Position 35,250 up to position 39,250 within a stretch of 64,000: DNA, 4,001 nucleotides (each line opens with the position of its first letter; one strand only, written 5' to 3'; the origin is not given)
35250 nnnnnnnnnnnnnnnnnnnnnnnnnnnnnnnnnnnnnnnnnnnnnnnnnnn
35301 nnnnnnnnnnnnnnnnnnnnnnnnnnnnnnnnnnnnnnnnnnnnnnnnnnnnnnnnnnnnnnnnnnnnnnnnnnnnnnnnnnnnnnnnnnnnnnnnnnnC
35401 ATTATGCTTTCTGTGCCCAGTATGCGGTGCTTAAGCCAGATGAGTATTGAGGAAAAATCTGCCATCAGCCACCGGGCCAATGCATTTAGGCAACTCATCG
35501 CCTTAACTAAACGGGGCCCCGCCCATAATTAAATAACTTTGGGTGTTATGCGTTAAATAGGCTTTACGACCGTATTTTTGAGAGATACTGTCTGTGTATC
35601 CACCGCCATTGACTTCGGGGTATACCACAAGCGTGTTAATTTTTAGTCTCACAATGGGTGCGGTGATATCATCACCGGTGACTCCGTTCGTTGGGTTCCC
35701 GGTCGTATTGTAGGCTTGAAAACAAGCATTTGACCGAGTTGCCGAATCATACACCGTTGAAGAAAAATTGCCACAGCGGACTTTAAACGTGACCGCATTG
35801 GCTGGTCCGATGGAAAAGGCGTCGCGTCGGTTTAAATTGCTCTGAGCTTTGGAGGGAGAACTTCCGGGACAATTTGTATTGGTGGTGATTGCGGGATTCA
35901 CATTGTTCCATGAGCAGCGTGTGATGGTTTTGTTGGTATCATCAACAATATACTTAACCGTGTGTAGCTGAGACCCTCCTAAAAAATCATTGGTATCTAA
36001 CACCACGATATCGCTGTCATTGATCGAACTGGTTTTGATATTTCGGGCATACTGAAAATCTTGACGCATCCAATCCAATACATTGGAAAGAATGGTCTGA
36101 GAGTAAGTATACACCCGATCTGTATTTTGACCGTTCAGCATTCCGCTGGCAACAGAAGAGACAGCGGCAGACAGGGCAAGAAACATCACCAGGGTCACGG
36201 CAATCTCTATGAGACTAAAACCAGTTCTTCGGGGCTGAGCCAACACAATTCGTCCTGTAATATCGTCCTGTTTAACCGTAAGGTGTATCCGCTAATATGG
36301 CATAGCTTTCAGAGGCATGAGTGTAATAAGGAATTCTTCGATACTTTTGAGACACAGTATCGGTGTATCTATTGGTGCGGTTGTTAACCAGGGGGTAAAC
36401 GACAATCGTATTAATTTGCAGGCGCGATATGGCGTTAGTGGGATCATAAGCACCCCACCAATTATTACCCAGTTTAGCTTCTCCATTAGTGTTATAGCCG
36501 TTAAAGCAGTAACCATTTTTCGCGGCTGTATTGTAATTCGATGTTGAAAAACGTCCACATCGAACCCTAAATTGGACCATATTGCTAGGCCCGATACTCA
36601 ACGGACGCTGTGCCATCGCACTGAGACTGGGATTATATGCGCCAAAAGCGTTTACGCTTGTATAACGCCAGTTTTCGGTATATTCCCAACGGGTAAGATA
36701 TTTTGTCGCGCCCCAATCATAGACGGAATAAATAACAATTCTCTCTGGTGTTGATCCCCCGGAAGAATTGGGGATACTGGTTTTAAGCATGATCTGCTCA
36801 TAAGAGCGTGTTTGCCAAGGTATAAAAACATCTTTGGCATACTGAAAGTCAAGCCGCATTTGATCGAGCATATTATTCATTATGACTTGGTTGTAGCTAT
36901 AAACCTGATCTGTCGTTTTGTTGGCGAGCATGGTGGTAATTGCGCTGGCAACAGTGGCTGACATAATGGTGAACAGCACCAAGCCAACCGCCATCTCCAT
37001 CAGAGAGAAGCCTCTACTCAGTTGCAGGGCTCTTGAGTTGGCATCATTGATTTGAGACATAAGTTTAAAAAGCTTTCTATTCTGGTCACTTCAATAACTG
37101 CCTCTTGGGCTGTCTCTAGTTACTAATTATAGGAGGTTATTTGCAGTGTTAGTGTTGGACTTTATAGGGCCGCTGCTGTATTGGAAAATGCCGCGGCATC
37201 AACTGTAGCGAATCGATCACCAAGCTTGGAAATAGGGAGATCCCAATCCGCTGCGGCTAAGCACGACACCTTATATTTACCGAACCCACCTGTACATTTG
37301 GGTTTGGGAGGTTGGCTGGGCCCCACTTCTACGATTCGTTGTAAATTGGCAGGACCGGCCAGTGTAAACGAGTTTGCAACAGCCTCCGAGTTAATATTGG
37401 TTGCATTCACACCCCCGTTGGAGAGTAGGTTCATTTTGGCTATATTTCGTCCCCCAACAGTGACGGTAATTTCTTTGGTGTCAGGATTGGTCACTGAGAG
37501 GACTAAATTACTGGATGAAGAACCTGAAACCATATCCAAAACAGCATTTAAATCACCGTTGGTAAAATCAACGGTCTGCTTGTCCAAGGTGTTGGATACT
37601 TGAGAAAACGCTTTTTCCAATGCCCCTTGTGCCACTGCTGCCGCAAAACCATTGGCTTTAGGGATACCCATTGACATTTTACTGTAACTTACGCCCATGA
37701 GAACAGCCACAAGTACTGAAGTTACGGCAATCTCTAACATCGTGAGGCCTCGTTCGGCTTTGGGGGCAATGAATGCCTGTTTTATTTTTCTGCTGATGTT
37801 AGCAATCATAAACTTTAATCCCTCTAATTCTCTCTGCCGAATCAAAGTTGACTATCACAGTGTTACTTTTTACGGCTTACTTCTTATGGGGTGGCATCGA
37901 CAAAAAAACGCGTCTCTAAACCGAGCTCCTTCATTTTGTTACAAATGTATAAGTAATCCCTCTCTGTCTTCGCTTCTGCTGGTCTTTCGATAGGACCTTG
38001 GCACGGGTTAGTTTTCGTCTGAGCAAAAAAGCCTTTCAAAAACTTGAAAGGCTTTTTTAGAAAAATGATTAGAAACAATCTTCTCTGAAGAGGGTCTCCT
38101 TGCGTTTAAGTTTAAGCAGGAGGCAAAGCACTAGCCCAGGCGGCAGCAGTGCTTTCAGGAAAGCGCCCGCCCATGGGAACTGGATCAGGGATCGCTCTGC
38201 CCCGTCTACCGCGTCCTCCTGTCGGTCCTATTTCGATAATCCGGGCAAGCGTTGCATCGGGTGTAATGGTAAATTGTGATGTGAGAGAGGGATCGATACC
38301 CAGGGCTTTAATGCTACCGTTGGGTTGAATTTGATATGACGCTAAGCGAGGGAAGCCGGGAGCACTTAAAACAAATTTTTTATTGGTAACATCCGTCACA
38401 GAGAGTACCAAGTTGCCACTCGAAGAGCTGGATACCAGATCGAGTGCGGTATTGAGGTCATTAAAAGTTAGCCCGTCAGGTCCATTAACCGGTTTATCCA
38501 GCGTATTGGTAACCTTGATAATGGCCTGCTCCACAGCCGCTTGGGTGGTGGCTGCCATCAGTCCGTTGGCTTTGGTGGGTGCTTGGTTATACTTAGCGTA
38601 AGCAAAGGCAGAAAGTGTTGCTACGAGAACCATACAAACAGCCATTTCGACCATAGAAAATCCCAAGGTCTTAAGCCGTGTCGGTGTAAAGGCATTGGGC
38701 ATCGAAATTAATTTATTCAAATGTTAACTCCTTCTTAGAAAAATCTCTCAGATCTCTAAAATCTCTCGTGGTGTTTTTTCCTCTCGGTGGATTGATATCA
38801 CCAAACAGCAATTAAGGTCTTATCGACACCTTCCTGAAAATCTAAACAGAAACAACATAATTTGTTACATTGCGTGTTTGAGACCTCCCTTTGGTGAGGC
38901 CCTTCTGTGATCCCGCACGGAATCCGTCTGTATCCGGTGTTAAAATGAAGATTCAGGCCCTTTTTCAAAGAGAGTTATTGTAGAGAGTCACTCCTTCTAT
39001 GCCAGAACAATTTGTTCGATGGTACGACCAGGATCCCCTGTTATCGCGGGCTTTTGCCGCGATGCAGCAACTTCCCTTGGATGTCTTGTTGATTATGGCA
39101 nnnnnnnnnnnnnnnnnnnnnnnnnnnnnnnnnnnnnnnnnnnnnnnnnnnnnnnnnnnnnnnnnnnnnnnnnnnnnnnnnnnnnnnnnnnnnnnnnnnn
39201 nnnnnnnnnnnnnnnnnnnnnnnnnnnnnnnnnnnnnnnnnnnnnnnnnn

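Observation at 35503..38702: Four tandem prepilin-type genes in two paralogous pairs (A1-A2-B1-B2), near a SigF/FliA-like sigma factor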

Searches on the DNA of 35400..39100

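Call 84: search_rna_families(source=window, start=35400, end=39100, threshold=evalue, max_evalue=1)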
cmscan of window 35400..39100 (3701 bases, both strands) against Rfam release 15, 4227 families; matches with E-value up to 1: 1.
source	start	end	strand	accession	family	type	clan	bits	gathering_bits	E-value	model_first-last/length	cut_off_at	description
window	38021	38124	-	RF00515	PyrR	Cis-reg;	-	28.2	54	0.51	1-115/115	no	PyrR binding site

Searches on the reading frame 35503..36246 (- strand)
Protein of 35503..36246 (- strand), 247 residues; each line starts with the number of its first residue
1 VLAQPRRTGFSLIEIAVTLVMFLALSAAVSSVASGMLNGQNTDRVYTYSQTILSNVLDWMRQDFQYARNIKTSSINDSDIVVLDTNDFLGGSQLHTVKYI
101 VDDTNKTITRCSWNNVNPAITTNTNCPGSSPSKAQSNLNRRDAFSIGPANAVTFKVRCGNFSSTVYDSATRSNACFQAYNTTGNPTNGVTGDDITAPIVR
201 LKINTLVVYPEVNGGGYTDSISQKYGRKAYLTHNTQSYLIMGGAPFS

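Call 3: search_protein_families(library=pfam, proteins=[window:35503-36246:-], max_evalue=1)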
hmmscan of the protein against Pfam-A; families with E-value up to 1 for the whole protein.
window:35503-36246:- (247 aa): 2 families
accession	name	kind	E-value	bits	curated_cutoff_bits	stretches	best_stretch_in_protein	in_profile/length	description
PF07963.17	N_methyl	-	0.0026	17.7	21.2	1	6-29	3-26/27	Prokaryotic N-terminal methylation motif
PF10161.14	DDDD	-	0.08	13.1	27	1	3-38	27-62/76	Putative mitochondrial precursor protein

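Call 4: search_protein_families(library=ncbifam, proteins=[window:35503-36246:-], max_evalue=1)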
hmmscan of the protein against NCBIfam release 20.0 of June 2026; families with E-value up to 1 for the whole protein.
window:35503-36246:- (247 aa): 4 families
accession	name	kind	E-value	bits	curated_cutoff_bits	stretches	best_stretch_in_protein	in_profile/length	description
TIGR02532.1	IV_pilin_GFxxxE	domain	0.0089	15.8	16.3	1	8-29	2-23/24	prepilin-type N-terminal cleavage/methylation domain-containing protein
NF038304.1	EPS_HpsC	equivalog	0.032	13.8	200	1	6-67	19-80/318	hormogonium polysaccharide secretion pseudopilin HpsC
TIGR01711.1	gspJ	equivalog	0.06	13.1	64.85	1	9-100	2-93/192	type II secretion system minor pseudopilin GspJ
TIGR01526.1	nadR_NMN_Atrans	equivalog_domain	0.078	12.2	341.15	1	50-80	47-77/325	nicotinamide-nucleotide adenylyltransferase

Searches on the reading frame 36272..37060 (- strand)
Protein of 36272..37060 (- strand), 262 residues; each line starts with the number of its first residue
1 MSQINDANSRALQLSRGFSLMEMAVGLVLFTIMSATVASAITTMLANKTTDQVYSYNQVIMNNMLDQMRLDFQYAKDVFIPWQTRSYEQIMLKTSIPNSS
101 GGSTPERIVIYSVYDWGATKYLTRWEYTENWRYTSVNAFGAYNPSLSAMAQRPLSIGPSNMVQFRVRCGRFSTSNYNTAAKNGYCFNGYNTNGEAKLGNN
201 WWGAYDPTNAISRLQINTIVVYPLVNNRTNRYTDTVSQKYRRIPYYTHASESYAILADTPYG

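Call 3: search_protein_families(library=pfam, proteins=[window:36272-37060:-], max_evalue=1)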
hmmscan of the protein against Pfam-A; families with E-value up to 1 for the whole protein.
window:36272-37060:- (262 aa): 2 families
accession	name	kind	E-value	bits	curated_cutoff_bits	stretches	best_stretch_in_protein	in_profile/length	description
PF07963.17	N_methyl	-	0.00077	19.4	21.2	1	15-37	4-26/27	Prokaryotic N-terminal methylation motif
PF16810.10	RXLR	-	0.098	13.5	26.9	1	51-96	77-115/141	RXLR phytopathogen effector protein, Avirulence activity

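Call 4: search_protein_families(library=ncbifam, proteins=[window:36272-37060:-], max_evalue=1)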
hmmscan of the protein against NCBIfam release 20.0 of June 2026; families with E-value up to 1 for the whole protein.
window:36272-37060:- (262 aa): 8 families
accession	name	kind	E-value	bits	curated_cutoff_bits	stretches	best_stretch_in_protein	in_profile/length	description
TIGR01710.1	typeII_sec_gspG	equivalog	0.0011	19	88.85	1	16-72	1-56/134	type II secretion system major pseudopilin GspG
TIGR02532.1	IV_pilin_GFxxxE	domain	0.0021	17.9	16.3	1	16-37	2-23/24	prepilin-type N-terminal cleavage/methylation domain-containing protein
NF041013.1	T4P_ComGE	equivalog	0.01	15.9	49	1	16-68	4-58/83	competence type IV pilus minor pilin ComGE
TIGR01707.1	gspI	equivalog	0.018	15.5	44.35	1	17-71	1-55/101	type II secretion system minor pseudopilin GspI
NF041002.1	pilin_ComGF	equivalog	0.018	15.3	80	1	16-79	2-62/139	competence type IV pilus minor pilin ComGF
NF007660.0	PRK10332.1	equivalog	0.027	15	86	1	9-59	2-50/107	prepilin-type N-terminal cleavage/methylation domain-containing protein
TIGR01708.2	typeII_sec_gspH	equivalog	0.061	13.3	80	1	15-42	1-28/169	type II secretion system minor pseudopilin GspH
TIGR02523.1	type_IV_pilV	equivalog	0.063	13.8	52.2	1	16-77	2-63/139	type IV pilus modification protein PilV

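Call 13: find_homologous_proteins(query=window:36272-37060:-)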
Query window:36272-37060:- (262 aa): 2 proteins with E <= 0.001 among 156 candidates.
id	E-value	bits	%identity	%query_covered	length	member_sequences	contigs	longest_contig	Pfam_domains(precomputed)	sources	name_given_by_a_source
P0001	1.9e-159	547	100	92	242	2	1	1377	-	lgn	-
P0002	4.2e-99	349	66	93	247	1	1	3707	-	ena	-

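Call 15: find_encoding_contigs(protein=P0002, flank=10000)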
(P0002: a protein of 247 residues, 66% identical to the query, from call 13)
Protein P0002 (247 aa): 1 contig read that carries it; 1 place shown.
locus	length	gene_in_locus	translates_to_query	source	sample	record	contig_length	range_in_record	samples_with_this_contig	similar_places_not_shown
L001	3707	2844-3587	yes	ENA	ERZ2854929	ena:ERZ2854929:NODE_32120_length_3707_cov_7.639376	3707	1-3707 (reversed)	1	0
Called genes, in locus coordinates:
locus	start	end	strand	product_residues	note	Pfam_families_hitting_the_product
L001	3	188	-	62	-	?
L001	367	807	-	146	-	-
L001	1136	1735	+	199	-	-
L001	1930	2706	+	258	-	-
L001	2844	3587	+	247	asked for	-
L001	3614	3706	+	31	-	?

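Call 31: search_protein_representatives(alignment_id=A1)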
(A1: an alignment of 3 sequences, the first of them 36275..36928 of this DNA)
Query: 3 sequences, 215 profile positions. Proteins with E-value up to 0.001 (for the whole library): 3; up to 1e-10: 2; up to 1e-30: 2. The best 3 are listed.
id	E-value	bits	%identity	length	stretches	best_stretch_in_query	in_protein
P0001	7.6e-121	417.8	-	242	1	1-215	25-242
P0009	3.0e-98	344.0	-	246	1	1-215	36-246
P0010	1.4e-07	47.6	-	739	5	131-187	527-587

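Call 33: predict_structure(alignment_id=A3)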
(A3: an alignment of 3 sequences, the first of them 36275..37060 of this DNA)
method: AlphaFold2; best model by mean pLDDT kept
length: 262 residues; sequences in the alignment: 3
mean_pLDDT: 60.8   pTM: 0.60
mean pLDDT of the five models: 60.8, 50.1, 48.3, 41.1, 38.9
residues with pLDDT >= 90: 0; 70-90: 92; 50-70: 90; < 50: 80
segments of 3 or more residues with pLDDT < 50: 1-26, 29-48, 147-152, 228-246, 259-262
pLDDT, mean of each block of 10 residues (from residue 1): 42 40 45 39 41 64 75 80 81 72 72 74 81 71 48 52 68 54 78 72 60 77 58 41 49 54 31
secondary structure, 60 per line:
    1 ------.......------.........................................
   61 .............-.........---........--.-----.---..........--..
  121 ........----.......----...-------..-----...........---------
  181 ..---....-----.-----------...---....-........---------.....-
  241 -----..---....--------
elements in order: H7-13 H20-73 E75-83 E87-94 E107-116 E119-128 E133-139 E161-171 E186-189 E213-216 E218-225 H235-239 E251-254

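Call 35: search_solved_structures(query=A3, max_evalue=10)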
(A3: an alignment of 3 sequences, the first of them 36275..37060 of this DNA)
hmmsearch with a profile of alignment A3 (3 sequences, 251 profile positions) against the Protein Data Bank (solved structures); distinct sequences matched with E-value up to 10: 0.

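Call 37: find_related_loci(query=A1, collection=genome_contigs, flank=10000)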
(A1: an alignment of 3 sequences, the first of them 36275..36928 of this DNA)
Query A1 (218 aa) in genome_contigs; peptide patterns used: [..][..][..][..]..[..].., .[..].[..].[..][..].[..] (x = any residue, [..] = any of these).
56 stretches matched a pattern, but none encodes a relative of the query by tblastn (E <= 1e-3).

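Call 38: find_related_loci(query=A1, collection=metagenome_contigs, flank=10000)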
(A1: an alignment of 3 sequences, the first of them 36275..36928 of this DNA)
Query A1 (218 aa) in metagenome_contigs; peptide patterns used: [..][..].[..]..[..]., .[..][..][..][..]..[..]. (x = any residue, [..] = any of these).
275 stretches matched a pattern, but none encodes a relative of the query by tblastn (E <= 1e-3).

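Call 61: fold_search(model_id=the predicted structure, library=pdb)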
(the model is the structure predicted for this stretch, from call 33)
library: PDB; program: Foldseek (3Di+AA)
matches with E <= 10: 567; with E <= 0.001: 0
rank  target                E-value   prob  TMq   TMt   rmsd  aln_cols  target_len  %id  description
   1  9a1f_S                9.4e-03  0.99  0.39  0.49   8.6       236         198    8  Integrative structure of the XcpGHIJK pseudo pilus filament model of a type II secretion system (released 2021-06-18)
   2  5m19_A                2.0e-01  0.04  0.12  0.06  27.5       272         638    8  Crystal structure of PBP2a from MRSA in the presence of Oxacillin ligand (released 2017-02-08)
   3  5m18_A                2.0e-01  0.04  0.12  0.06  26.7       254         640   10  Crystal structure of PBP2a from MRSA in the presence of Cefepime ligand (released 2017-02-08)
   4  3cfi_H                2.1e-01  0.44  0.28  0.43   8.2       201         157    8  Nanobody-aided structure determination of the EPSI:EPSJ pseudopilin heterdimer from Vibrio Vulnificus (released 2009-01-13)
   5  7bn9_A                2.1e-01  0.05  0.09  0.05  20.8       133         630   14  Crystal Structure of Bacillus subtilis Penicillin Binding Protein 3 (released 2022-03-02)
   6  8vde_P1               3.1e-01  0.06  0.16  0.10  33.6       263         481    6  SaPI1 portal-capsid interface in mature capsids with DNA (released 2024-01-10)
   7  9c4k_B                3.1e-01  0.05  0.13  0.04  20.7       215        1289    7  Yersinia entomophaga holotoxin complex in prepore conformation (released 2025-12-31)
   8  8om2_Q                3.3e-01  0.15  0.11  0.13   8.4        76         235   14  Small subunit of yeast mitochondrial ribosome in complex with METTL17/Rsm22. (released 2024-01-10)
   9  1mwt_A                3.5e-01  0.03  0.12  0.07  28.2       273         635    8  Structure of penicillin G acyl-Penicillin binding protein 2a from methicillin resistant Staphylococcus aureus strain 2 (released 2002-11-06)
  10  4bl2_A                3.5e-01  0.02  0.09  0.05  26.6       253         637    8  Crystal structure of PBP2a clinical mutant E150K from MRSA (released 2014-05-21)
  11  4dki_A                3.5e-01  0.01  0.08  0.05  25.9       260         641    9  Structural Insights into the Anti- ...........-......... Staphylococcus aureus (MRSA) Activity of Ceftobiprole (released 2012-08-01)
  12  6utu_H                4.1e-01  0.41  0.31  0.47   6.8       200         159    7  Crystal structure of minor pseudopilin ternary complex of XcpVWX from the Type 2 secretion system of Pseudomonas aerug (released 2020-09-02)
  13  1mws_A                4.4e-01  0.03  0.13  0.07  26.8       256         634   10  Structure of nitrocefin acyl-Penicillin binding protein 2a from methicillin resistant Staphylococcus aureus strain 27r (released 2002-11-06)
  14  4hxg_G                4.6e-01  0.03  0.12  0.06  18.5       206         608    7  Pyrococcus horikoshii acylaminoacyl peptidase (orthorhombic crystal form) (released 2013-05-08)
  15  9i9s_A                4.6e-01  0.01  0.09  0.05  26.1       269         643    7  Room temperature structure of PBP2a at the LCLS (released 2026-02-18)
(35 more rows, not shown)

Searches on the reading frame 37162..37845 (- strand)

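Call 3: search_protein_families(library=pfam, proteins=[window:37162-37845:-], max_evalue=1)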
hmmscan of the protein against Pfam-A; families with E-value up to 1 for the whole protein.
window:37162-37845:- (227 aa): 1 family
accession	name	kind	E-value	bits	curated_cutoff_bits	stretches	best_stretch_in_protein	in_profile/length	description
PF07963.17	N_methyl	-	0.0022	17.9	21.2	1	29-54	2-27/27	Prokaryotic N-terminal methylation motif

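Call 4: search_protein_families(library=ncbifam, proteins=[window:37162-37845:-], max_evalue=1)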
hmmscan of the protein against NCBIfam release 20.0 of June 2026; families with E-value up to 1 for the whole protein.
window:37162-37845:- (227 aa): 1 family
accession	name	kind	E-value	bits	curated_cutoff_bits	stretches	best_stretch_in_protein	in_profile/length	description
TIGR02532.1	IV_pilin_GFxxxE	domain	0.0072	16.1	16.3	1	32-52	2-22/24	prepilin-type N-terminal cleavage/methylation domain-containing protein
